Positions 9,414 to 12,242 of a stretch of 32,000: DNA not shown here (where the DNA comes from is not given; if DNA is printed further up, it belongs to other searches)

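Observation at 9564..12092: HU/IHF-fold DNA-binding domain fused to the type IV pilus extension ATPase PilB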

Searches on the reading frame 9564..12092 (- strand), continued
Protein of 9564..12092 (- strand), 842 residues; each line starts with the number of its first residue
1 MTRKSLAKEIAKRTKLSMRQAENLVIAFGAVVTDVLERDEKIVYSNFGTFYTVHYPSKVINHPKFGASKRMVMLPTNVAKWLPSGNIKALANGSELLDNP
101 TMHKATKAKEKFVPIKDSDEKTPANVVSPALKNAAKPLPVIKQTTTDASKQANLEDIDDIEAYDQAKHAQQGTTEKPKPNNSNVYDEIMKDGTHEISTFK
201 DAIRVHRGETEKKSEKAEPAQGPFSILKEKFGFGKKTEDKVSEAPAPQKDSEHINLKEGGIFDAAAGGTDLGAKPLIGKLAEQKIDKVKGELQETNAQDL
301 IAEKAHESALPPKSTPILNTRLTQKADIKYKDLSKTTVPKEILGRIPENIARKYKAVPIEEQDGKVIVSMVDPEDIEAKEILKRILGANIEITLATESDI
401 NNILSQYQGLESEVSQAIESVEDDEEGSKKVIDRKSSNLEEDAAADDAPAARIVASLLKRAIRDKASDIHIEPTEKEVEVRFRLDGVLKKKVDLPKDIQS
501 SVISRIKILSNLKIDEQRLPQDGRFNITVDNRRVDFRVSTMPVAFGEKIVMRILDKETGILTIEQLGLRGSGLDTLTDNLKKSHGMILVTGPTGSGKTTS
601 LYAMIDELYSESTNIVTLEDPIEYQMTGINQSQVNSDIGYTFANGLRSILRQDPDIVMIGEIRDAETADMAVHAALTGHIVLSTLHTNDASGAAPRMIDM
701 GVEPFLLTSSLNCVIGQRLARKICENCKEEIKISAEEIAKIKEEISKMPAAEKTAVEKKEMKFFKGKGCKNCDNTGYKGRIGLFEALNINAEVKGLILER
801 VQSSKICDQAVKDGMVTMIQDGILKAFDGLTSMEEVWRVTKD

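Call 37: find_encoding_contigs(protein=P0119, flank=4000, max_places=2)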
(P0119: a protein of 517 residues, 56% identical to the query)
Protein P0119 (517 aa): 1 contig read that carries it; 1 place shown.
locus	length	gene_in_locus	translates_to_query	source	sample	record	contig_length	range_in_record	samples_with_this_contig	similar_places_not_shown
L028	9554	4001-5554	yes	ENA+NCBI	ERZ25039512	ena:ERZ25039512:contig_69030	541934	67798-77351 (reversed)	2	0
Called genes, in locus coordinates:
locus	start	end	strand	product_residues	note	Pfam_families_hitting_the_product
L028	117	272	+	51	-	-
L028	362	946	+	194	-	-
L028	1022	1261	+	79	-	-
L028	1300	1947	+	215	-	-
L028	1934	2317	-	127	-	-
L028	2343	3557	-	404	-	PF05496:RuvB_N (weak), PF13177:DNA_pol3_delta2, PF00004:AAA, PF13173:AAA_14 (faint), PF13401:AAA_22 (weak), PF22608:DNAX_ATPase_lid (weak), PF12169:DNA_pol3_gamma3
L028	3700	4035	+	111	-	PF00216:Bac_DNA_binding, PF14908:HU-CCDC81_euk_1, PF18291:HU-HIG, PF18175:HU-CCDC81_bac_2 (faint)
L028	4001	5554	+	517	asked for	PF05157:MshEN, PF00437:T2SSE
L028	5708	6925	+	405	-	PF28597:T2SSF_N (faint), PF00482:T2SSF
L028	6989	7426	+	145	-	PF07963:N_methyl (weak), PF12019:GspH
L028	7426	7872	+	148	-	-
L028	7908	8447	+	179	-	-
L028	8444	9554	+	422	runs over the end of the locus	-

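Call 38: find_encoding_contigs(protein=P0110, flank=4000, max_places=2)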
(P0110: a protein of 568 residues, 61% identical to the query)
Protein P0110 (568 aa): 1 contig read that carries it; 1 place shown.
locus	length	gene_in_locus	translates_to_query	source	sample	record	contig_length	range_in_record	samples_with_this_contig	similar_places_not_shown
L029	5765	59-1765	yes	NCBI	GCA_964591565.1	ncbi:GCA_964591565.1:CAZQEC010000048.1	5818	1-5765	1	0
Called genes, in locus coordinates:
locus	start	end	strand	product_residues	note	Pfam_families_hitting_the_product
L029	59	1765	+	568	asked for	PF05157:MshEN, PF00437:T2SSE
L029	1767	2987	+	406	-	PF28597:T2SSF_N, PF00482:T2SSF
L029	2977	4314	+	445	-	PF13620:CarboxypepD_reg (weak)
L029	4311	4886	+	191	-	-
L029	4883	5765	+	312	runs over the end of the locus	?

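Call 56: predict_structure(alignment_id=A2)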
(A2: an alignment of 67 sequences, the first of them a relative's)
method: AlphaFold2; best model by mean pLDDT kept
length: 842 residues; sequences in the alignment: 67
mean_pLDDT: 73.6   pTM: 0.49
mean pLDDT of the five models: 73.6, 71.1, 69.7, 69.5, 68.1
residues with pLDDT >= 90: 331; 70-90: 213; 50-70: 90; < 50: 208
segments of 3 or more residues with pLDDT < 50: 104-158, 171-221, 233-279, 297-325, 422-442
pLDDT, mean of each block of 10 residues (from residue 1): 87 93 92 86 82 86 86 83 83 73 47 36 33 32 33 47 64 36 40 31 33 37 61 44 36 37 37 40 67 51 37 36 58 90 91 95 91 91 88 94 90 69 39 39 65 92 88 95 83 92 93 82 87 86 93 70 88 94 94 87 82 68 54 52 68 82 89 92 93 96 96 96 94 93 94 92 93 89 96 97 96 95 95 94 77
secondary structure, 60 per line:
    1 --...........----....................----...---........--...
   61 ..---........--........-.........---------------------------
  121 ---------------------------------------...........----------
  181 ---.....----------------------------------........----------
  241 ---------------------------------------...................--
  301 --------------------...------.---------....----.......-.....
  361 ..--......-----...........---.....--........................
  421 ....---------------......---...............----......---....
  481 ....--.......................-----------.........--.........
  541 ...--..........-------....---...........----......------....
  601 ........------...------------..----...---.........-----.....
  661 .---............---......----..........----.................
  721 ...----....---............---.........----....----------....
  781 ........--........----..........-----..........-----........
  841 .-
elements in order (helices of 4 or more, strands of 3 or more residues): H3-13 H18-37 E42-44 E48-55 E58-62 E66-73 E76-83 H85-93 H160-170 H184-188 H223-230 H280-298 H340-343 H348-354 E356-362 E365-370 H376-386 E390-394 H397-424 H440-445 H449-463 E468-473 E477-484 E487-495 H496-509 E521-529 E532-543 E546-555 H563-566 H570-580 E585-590 H597-608 E615-617 H642-650 E656-661 H665-676 E680-685 H690-699 H704-710 E711-723 E728-731 H735-746 H750-758 E763-766 E777-788 H791-798 H803-812 H818-827 H833-841

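Call 73: search_solved_structures(query=window:9564-12092:-, max_evalue=1e-20)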
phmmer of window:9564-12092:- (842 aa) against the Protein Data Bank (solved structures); distinct sequences matched with E-value up to 1e-20: 22.
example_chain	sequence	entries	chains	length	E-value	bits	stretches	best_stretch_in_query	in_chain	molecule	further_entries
5zfr_A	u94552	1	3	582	3.3e-129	436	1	315-840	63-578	Type IV pilus biogenesis ATPase PilB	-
6olj_C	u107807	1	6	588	1.7e-126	427.1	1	314-840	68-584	Type IV pilus biogenesis ATPase PilB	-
5tsg_B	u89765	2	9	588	2.7e-126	426.4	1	314-840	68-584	Type IV pilus biogenesis ATPase PilB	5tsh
3jc8_Ba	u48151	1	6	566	1.6e-124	420.6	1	331-837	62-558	Type IV-A pilus assembly ATPase PilB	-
4pht_A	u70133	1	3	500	1e-115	391.5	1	344-842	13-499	General secretory pathway protein E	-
6f8l_G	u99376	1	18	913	1.3e-111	377.9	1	346-838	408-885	Type IV pilus assembly protein PilF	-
4kss_A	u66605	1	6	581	2.7e-108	366.9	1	444-842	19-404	Type II secretion system protein E, hemolysin-coregulated protein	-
4ksr_A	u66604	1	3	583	2.7e-108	366.9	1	444-842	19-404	Type II secretion system protein E, Hemolysin-coregulated protein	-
1p9r_A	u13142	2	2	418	3.8e-107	363.1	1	443-840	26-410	General secretion pathway protein E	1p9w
5oiu_A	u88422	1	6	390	4.1e-103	349.8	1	446-838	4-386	Type IV pilus assembly protein PilF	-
5it5_F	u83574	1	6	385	2.7e-102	347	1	450-838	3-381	ATP binding motif-containing protein PilF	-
6ejf_A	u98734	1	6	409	3.3e-102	346.7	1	450-838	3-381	Type IV pilus assembly protein PilF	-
5fl3_A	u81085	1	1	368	2.9e-35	125.4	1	454-723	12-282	PILI RETRACTION PROTEIN PILT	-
2ewv_A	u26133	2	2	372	1.5e-33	119.7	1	455-721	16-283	twitching motility protein PilT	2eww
2gsz_A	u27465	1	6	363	1.9e-33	119.4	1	455-722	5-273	twitching motility protein PilT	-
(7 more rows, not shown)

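Call 82: find_encoding_contigs(protein=P0116, flank=4000, max_places=2)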
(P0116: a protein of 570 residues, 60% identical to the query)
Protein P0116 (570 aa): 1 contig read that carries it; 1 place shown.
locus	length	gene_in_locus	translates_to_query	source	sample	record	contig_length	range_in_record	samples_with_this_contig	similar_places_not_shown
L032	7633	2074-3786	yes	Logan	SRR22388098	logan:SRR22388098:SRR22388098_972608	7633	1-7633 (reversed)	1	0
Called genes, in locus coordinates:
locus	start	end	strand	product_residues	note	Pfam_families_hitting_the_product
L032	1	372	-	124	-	?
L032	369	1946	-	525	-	PF03215:Rad17 (weak), PF05496:RuvB_N (weak), PF13177:DNA_pol3_delta2, PF13401:AAA_22, PF00004:AAA, PF07728:AAA_5 (weak), PF13173:AAA_14 (weak), PF22608:DNAX_ATPase_lid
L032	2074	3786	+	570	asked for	PF05157:MshEN, PF00437:T2SSE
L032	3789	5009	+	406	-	PF28597:T2SSF_N, PF00482:T2SSF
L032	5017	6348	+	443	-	PF13620:CarboxypepD_reg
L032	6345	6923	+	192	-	-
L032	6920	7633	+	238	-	?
